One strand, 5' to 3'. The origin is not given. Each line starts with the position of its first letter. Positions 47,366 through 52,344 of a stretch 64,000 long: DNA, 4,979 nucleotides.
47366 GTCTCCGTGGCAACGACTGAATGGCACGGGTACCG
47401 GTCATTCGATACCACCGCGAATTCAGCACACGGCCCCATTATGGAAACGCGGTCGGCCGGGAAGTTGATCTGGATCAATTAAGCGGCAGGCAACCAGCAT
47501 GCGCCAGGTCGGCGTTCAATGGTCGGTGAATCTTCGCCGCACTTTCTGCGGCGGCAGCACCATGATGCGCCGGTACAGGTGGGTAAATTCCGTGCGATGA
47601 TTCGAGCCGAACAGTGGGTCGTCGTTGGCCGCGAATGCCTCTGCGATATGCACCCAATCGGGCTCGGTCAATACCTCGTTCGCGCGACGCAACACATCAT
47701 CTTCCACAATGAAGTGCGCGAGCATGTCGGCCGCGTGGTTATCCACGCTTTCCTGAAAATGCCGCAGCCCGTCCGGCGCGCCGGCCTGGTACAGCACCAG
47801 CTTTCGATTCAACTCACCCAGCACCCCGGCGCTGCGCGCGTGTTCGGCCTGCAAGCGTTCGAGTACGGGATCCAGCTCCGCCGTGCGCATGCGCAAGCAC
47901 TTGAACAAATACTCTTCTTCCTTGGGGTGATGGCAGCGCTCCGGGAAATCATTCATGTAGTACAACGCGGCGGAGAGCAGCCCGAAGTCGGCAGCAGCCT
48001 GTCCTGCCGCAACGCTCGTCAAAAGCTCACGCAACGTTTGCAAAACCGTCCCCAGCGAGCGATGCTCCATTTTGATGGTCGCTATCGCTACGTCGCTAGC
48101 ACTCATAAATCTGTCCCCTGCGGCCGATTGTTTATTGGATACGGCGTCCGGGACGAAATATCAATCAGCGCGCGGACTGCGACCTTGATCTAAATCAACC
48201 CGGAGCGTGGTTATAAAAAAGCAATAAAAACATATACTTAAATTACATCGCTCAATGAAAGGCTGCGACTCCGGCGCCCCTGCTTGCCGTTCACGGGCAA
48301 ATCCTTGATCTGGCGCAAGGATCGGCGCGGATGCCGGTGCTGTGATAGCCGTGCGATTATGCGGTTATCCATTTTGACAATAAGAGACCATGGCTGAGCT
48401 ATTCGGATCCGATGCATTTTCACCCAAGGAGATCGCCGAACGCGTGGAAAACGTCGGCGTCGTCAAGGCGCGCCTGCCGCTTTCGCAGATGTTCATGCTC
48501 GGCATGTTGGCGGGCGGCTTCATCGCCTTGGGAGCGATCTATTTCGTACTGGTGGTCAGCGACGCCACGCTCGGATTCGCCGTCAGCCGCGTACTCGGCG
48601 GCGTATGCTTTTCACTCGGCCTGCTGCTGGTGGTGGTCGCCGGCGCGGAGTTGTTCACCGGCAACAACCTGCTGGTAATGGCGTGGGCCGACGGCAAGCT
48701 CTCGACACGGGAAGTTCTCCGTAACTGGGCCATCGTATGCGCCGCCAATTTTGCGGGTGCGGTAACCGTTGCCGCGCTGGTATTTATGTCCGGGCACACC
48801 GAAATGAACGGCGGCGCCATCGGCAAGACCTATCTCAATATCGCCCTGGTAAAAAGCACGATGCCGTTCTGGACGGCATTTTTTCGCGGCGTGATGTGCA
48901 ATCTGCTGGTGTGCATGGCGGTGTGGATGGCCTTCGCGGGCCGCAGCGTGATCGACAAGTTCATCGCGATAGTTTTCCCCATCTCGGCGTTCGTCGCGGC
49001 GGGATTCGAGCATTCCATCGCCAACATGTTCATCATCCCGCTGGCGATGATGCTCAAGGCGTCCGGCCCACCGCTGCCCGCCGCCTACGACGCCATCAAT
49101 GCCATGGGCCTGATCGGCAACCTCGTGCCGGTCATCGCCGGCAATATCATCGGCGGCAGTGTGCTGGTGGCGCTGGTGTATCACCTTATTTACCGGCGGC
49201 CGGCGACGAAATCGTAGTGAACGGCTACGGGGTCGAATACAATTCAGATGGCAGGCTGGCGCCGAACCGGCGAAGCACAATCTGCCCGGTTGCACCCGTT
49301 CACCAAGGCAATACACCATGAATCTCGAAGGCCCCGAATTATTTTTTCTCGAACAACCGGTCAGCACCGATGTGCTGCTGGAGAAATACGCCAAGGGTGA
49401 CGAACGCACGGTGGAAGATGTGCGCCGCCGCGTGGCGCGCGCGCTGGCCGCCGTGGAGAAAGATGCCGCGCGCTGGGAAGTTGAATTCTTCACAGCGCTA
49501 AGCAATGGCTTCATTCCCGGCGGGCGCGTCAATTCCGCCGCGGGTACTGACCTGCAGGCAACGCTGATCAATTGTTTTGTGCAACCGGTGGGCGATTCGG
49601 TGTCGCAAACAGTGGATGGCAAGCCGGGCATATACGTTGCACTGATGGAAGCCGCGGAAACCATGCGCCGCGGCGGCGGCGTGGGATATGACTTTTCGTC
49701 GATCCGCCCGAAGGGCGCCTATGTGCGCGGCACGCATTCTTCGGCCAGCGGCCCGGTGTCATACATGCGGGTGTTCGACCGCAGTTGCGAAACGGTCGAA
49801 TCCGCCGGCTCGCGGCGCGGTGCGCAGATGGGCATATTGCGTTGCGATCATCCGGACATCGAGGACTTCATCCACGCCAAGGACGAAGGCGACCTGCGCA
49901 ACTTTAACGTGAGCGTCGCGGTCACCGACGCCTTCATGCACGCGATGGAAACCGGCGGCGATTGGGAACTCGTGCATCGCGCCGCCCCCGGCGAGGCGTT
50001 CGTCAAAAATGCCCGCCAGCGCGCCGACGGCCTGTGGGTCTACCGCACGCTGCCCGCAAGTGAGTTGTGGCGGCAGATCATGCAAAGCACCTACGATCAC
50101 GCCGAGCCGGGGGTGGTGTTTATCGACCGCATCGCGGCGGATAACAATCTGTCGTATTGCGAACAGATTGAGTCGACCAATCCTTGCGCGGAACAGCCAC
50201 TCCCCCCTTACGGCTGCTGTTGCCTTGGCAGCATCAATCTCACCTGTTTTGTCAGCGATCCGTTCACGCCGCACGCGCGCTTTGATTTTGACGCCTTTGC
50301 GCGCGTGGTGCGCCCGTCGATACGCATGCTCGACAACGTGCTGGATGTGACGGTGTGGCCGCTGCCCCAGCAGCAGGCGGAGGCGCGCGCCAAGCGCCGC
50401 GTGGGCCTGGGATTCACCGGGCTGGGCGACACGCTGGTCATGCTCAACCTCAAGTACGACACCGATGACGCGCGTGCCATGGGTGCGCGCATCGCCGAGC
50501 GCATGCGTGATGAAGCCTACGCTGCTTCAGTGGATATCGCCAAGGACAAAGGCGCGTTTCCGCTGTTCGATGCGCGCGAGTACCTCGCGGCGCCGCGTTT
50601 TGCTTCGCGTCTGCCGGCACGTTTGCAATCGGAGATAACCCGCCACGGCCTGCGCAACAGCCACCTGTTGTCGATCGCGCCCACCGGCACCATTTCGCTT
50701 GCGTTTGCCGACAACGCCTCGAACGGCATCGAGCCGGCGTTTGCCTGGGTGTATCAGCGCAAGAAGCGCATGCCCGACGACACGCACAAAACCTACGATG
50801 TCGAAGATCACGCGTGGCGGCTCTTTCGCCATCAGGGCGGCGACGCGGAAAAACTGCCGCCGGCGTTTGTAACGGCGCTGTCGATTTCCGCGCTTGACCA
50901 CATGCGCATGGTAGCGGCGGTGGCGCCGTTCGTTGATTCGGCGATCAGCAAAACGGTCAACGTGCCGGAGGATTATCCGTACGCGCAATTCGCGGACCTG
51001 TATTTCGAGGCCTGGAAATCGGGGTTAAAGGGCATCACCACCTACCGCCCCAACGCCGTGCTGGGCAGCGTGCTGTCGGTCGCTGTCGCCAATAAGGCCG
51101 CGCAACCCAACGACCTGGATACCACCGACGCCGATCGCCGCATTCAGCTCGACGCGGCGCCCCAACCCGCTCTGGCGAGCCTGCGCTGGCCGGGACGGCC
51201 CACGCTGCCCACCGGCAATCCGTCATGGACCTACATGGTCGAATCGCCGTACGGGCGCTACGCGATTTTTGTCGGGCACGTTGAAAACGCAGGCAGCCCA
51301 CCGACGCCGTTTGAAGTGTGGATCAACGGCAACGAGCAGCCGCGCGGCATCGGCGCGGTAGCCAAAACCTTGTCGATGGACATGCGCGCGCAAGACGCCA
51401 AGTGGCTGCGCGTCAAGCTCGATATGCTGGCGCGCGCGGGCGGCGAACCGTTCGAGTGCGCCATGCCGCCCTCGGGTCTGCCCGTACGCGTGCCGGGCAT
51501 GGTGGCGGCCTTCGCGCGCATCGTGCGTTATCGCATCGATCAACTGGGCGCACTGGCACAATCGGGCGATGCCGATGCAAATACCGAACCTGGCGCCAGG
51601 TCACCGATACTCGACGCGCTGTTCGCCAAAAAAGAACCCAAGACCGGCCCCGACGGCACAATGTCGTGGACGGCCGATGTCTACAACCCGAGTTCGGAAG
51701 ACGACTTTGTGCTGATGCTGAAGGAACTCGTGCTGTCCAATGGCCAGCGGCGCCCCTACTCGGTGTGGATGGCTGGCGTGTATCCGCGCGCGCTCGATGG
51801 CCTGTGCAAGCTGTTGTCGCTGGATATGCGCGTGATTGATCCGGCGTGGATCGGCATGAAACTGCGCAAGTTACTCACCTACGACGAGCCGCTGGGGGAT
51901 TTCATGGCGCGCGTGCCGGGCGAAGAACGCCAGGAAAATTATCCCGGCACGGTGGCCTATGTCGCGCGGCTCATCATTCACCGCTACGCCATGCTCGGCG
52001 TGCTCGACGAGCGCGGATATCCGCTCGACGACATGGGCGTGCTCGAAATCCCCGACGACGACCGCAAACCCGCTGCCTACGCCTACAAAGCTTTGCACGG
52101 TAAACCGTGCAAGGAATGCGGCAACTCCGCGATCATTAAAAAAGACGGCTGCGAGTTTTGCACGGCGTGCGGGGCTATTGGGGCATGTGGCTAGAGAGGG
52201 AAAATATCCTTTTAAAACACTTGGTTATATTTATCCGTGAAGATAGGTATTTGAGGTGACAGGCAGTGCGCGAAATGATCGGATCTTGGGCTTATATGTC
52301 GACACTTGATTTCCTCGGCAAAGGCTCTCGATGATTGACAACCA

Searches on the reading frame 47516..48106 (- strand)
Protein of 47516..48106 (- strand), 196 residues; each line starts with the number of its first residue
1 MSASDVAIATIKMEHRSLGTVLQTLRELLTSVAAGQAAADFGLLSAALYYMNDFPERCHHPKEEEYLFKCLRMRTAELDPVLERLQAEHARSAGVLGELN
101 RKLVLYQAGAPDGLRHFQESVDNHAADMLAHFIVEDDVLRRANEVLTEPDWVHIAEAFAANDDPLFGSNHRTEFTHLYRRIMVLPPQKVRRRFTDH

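Call 28: search_protein_families(library=ncbifam, proteins=[window:47516-48106:-], max_evalue=0.001)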
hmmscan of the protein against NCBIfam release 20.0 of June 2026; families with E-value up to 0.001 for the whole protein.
window:47516-48106:- (196 aa): 0 families

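Call 48: search_protein_families(library=pfam, proteins=[window:47516-48106:-], max_evalue=0.00001)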
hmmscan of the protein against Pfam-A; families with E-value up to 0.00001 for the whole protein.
window:47516-48106:- (196 aa): 1 family
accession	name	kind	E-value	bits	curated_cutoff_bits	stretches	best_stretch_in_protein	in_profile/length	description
PF01814.28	Hemerythrin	-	1.7e-12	48.3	25.3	1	7-127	2-118/127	Hemerythrin HHE cation binding domain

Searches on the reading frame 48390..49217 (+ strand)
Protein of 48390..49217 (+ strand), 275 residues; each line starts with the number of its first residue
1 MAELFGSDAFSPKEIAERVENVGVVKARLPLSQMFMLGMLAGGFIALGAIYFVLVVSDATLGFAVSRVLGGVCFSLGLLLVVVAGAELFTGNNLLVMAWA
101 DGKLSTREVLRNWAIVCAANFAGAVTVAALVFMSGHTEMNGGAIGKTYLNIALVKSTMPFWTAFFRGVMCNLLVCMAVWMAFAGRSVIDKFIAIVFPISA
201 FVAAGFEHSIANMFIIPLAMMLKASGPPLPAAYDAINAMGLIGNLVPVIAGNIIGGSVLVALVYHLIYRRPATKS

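Call 28: search_protein_families(library=ncbifam, proteins=[window:48390-49217:+], max_evalue=0.001)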
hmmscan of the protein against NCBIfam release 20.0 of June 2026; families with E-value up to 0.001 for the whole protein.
window:48390-49217:+ (275 aa): 5 families
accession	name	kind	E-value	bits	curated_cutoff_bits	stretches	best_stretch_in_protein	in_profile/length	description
TIGR04060.1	formate_focA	equivalog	9.4e-68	228.3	290.1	1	14-269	2-267/268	formate transporter FocA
TIGR00790.1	fnt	subfamily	2.1e-67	227.2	232.3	1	26-269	1-238/239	formate/nitrite family transporter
NF008069.0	PRK10805.1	equivalog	6.5e-60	203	440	1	8-271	8-281/285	formate transporter FocA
NF007261.0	PRK09713.1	exception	6.5e-50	170.2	499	1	15-270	18-279/282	formate transporter FocB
NF008595.0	PRK11562.1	equivalog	1e-30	107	293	1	34-266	27-247/268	nitrite transporter NirC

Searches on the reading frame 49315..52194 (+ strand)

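Call 48: search_protein_families(library=pfam, proteins=[window:49315-52194:+], max_evalue=0.00001)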
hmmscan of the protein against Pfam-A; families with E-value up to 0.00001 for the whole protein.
window:49315-52194:+ (959 aa): 2 families
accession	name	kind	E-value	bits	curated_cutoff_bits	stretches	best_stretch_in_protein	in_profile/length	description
PF02867.20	Ribonuc_red_lgC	-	8e-128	427.8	23.9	1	86-577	2-523/523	Ribonucleotide reductase, barrel domain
PF00317.26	Ribonuc_red_lgN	-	2.2e-09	37.7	28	1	16-80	6-76/77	Ribonucleotide reductase, all-alpha domain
